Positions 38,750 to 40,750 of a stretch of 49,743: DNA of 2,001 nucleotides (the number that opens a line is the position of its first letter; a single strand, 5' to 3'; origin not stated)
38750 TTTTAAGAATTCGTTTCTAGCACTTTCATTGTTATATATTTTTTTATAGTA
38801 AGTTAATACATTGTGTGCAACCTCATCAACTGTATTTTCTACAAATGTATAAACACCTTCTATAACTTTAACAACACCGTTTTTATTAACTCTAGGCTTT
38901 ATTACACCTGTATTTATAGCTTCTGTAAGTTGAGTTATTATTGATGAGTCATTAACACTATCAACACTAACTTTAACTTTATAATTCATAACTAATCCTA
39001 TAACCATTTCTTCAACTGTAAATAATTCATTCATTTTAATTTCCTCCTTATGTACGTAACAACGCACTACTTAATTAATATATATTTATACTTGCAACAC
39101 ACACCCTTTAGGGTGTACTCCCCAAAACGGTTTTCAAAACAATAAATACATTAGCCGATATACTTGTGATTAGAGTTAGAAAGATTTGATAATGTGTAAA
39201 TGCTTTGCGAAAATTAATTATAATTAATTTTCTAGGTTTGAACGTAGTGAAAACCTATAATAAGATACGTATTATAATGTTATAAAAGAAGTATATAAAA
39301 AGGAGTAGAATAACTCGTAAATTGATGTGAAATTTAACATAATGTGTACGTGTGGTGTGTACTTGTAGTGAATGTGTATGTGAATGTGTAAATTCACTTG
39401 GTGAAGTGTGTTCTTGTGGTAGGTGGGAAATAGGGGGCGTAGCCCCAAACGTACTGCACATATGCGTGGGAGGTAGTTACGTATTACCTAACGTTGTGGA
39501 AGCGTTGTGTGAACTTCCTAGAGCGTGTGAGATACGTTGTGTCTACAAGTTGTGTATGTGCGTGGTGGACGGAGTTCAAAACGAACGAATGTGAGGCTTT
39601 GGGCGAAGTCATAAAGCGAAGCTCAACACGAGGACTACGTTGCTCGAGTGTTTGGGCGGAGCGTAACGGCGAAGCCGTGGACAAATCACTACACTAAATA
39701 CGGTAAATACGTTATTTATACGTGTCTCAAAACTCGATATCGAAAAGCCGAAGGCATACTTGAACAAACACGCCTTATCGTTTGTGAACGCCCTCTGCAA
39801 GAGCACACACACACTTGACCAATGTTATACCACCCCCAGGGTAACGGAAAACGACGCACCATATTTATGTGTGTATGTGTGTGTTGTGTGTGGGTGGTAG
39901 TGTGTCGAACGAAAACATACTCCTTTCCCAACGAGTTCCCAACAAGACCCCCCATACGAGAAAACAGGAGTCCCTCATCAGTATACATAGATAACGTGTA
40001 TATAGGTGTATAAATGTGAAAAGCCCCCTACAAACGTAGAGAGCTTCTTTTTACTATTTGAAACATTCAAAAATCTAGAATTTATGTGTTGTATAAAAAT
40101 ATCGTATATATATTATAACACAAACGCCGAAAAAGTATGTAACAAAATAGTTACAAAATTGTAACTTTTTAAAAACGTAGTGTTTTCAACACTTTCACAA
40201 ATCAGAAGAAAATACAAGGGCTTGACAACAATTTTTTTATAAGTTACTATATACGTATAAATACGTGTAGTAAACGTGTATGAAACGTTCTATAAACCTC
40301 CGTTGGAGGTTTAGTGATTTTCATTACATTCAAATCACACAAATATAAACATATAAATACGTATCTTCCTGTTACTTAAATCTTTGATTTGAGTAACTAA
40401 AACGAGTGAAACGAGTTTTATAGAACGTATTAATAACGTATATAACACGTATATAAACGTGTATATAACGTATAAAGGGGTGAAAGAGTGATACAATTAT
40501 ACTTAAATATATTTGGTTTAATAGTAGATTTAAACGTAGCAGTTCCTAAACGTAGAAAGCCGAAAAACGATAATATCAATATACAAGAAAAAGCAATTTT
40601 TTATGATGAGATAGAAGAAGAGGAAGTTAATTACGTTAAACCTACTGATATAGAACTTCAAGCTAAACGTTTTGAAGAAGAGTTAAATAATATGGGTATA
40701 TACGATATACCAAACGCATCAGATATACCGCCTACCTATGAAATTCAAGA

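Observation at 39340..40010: ~670-nt GC-rich, stop-poor non-coding island in the divergent intergenic region: candidate large structured RNA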

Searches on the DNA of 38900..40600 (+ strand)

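Call 4: search_rna_families(source=window, start=38900, end=40600, threshold=evalue, max_evalue=10, show_alignments=2)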
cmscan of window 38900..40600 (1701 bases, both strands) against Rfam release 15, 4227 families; matches with E-value up to 10: 10.
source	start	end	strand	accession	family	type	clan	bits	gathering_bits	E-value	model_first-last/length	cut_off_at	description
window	40411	40466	+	RF04158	mir-568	Gene; miRNA;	-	21.8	75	1.4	1-93/93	no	mir-568 microRNA precursor family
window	40000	40146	-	RF01579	RUF2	Gene; sRNA;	-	21.1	90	3.8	1-154/154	no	Plasmodium RNA of unknown function RUF2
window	40019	40095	-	RF02844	RefA9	Gene; antisense;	-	19.6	49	5.6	1-64/64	no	Enterococcus sRNA A9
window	40001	40121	-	RF02579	tsr26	Gene; sRNA;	-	19.6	141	6.6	1-122/122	no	S. aureus tsr26 small RNA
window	40014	40101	-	RF02618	SSRC34_2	Gene; sRNA;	-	18.5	48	5.9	1-125/125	no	Streptococcus sRNA 34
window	40287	40365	-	RF01859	Phe_leader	Cis-reg; leader;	-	17.8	55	7.6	1-125/125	no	Phenylalanine leader peptide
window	40343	40466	-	RF04176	mir-3149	Gene; miRNA;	-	17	100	7.9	1-83/83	no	mir-3149 microRNA precursor family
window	39864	39920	-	RF02595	EBv-sisRNA-1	Gene;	-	16.2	58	1.2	1-81/81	no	Epstein-Barr virus stable intronic sequence RNA 1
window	39434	39474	+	RF01833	astro_FSE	Cis-reg; frameshift_element;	-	14.6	70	1.4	1-55/55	no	ribosomal frameshift site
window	40399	40499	-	RF02578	tsr25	Gene; sRNA;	-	14.4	63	4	1-181/181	no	S. aureus tsr25 small RNA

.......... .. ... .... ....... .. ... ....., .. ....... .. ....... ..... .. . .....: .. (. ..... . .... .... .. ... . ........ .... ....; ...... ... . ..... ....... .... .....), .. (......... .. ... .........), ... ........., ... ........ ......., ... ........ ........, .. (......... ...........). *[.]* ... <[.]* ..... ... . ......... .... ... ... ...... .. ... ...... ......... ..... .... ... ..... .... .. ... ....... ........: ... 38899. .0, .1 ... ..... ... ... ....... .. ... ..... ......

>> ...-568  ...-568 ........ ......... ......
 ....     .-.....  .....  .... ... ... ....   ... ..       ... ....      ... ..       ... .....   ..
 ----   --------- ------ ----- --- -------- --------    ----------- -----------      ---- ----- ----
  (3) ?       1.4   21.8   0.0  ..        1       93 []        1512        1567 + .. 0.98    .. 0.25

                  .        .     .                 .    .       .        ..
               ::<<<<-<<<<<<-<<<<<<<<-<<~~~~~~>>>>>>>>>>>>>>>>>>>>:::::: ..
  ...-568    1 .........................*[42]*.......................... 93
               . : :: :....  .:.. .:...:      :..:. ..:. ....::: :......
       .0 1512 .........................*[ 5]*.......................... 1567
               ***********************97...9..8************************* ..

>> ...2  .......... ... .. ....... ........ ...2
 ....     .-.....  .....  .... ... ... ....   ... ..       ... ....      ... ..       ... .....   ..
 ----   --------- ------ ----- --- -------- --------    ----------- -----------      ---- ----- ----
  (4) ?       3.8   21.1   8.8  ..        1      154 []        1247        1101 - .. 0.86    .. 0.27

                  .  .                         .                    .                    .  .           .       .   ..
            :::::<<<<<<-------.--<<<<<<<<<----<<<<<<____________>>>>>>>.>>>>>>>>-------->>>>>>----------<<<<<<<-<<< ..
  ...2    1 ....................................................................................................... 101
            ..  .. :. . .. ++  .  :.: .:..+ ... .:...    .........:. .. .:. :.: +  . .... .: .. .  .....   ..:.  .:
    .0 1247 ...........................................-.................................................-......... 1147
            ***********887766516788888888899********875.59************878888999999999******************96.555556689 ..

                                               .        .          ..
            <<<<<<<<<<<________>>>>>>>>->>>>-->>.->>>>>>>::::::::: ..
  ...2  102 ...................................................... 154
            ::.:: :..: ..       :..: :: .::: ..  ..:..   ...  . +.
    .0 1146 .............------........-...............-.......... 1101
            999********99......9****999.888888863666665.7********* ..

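Call 6: search_dna_similar(query=window:39000-40500:+, collection=phages, mode=near, max_rows=30)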
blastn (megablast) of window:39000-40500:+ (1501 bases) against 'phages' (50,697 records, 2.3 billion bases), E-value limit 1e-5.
No match.

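Call 8: search_dna_similar(query=window:39100-40480:+, collection=phages, mode=distant, max_rows=30)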
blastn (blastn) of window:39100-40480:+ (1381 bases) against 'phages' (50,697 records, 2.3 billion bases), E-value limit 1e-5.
No match.

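Call 84: build_rna_model(alignment_id=A4, structure=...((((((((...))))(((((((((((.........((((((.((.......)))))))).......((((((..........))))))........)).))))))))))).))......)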
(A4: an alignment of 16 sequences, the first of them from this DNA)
Model R1 built from alignment A4 (16 sequences, 122 columns); structure: as given.
model positions 118; base pairs 33; branch points 2; effective number of sequences 1.12; information 0.589 bits per position. Calibrated on 0.2 Mb of random sequence (short: E-values are rough).
structure used (alignment columns):
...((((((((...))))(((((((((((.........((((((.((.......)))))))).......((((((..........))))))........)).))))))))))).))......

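Call 85: search_with_rna_model(model_id=R1, sources=[window, L005, L006, L007, L008, L009, L011, L014, L015, L016, L017, L018, L019, L020, L021, L098, L186, L239, L245, L246, L247, L248, L249, L220, L221, L238, L022, L029, L031], max_evalue=10, show_alignments=6)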
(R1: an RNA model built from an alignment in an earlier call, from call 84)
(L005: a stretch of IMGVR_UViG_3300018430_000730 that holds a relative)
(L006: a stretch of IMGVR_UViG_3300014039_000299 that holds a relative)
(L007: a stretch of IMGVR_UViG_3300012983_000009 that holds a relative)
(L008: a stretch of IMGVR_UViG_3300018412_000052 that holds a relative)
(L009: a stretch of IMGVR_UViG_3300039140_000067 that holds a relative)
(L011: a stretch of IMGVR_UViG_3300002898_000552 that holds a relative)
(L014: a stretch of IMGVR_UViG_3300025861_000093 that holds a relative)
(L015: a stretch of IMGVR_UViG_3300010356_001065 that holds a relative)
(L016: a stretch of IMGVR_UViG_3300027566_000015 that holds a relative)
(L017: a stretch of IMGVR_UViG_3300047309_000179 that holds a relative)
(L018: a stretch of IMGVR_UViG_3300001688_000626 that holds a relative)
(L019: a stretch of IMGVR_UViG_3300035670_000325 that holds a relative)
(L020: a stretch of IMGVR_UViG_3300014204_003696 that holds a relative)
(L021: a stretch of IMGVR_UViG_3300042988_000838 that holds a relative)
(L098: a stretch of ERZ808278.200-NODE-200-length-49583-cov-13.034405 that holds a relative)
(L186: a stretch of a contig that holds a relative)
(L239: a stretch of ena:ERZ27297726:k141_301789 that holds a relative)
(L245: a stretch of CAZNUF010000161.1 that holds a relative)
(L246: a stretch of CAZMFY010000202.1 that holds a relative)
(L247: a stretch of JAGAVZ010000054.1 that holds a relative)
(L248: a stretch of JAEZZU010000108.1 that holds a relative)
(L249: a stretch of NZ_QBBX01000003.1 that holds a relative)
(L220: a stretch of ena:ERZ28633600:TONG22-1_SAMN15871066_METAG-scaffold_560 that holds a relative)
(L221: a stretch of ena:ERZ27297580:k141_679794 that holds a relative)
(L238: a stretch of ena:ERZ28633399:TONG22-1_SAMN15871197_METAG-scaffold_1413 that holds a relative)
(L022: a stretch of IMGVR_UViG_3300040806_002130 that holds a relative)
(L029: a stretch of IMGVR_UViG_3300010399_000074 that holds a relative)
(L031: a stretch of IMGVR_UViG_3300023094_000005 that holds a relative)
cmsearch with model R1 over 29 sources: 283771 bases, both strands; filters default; matches with E-value up to 10: 14.
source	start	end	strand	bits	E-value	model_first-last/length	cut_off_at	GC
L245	27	143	+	133.7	1.8e-34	1-118/118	no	0.52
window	39786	39901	+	133.3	2.3e-34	1-118/118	no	0.49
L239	389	502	+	108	2.4e-27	1-118/118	no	0.51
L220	1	64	+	52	8e-12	55-118/118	5'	0.44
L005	612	718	+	29.6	1.2e-05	1-118/118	no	0.57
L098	10198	10304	-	19.7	0.007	1-118/118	no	0.57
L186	2358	2475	-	16.4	0.058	1-118/118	no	0.52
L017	7357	7415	+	14.2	0.23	1-118/118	no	0.36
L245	40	126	-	11.6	1.2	1-118/118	no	0.49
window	39799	39891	-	10.6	2.3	1-118/118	no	0.45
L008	3671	3789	-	10.2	2.9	1-118/118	no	0.36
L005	29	65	+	9.1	5.9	1-118/118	no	0.43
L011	133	176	+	8.5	8.8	1-118/118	no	0.32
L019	6391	6470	+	8.5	9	1-118/118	no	0.5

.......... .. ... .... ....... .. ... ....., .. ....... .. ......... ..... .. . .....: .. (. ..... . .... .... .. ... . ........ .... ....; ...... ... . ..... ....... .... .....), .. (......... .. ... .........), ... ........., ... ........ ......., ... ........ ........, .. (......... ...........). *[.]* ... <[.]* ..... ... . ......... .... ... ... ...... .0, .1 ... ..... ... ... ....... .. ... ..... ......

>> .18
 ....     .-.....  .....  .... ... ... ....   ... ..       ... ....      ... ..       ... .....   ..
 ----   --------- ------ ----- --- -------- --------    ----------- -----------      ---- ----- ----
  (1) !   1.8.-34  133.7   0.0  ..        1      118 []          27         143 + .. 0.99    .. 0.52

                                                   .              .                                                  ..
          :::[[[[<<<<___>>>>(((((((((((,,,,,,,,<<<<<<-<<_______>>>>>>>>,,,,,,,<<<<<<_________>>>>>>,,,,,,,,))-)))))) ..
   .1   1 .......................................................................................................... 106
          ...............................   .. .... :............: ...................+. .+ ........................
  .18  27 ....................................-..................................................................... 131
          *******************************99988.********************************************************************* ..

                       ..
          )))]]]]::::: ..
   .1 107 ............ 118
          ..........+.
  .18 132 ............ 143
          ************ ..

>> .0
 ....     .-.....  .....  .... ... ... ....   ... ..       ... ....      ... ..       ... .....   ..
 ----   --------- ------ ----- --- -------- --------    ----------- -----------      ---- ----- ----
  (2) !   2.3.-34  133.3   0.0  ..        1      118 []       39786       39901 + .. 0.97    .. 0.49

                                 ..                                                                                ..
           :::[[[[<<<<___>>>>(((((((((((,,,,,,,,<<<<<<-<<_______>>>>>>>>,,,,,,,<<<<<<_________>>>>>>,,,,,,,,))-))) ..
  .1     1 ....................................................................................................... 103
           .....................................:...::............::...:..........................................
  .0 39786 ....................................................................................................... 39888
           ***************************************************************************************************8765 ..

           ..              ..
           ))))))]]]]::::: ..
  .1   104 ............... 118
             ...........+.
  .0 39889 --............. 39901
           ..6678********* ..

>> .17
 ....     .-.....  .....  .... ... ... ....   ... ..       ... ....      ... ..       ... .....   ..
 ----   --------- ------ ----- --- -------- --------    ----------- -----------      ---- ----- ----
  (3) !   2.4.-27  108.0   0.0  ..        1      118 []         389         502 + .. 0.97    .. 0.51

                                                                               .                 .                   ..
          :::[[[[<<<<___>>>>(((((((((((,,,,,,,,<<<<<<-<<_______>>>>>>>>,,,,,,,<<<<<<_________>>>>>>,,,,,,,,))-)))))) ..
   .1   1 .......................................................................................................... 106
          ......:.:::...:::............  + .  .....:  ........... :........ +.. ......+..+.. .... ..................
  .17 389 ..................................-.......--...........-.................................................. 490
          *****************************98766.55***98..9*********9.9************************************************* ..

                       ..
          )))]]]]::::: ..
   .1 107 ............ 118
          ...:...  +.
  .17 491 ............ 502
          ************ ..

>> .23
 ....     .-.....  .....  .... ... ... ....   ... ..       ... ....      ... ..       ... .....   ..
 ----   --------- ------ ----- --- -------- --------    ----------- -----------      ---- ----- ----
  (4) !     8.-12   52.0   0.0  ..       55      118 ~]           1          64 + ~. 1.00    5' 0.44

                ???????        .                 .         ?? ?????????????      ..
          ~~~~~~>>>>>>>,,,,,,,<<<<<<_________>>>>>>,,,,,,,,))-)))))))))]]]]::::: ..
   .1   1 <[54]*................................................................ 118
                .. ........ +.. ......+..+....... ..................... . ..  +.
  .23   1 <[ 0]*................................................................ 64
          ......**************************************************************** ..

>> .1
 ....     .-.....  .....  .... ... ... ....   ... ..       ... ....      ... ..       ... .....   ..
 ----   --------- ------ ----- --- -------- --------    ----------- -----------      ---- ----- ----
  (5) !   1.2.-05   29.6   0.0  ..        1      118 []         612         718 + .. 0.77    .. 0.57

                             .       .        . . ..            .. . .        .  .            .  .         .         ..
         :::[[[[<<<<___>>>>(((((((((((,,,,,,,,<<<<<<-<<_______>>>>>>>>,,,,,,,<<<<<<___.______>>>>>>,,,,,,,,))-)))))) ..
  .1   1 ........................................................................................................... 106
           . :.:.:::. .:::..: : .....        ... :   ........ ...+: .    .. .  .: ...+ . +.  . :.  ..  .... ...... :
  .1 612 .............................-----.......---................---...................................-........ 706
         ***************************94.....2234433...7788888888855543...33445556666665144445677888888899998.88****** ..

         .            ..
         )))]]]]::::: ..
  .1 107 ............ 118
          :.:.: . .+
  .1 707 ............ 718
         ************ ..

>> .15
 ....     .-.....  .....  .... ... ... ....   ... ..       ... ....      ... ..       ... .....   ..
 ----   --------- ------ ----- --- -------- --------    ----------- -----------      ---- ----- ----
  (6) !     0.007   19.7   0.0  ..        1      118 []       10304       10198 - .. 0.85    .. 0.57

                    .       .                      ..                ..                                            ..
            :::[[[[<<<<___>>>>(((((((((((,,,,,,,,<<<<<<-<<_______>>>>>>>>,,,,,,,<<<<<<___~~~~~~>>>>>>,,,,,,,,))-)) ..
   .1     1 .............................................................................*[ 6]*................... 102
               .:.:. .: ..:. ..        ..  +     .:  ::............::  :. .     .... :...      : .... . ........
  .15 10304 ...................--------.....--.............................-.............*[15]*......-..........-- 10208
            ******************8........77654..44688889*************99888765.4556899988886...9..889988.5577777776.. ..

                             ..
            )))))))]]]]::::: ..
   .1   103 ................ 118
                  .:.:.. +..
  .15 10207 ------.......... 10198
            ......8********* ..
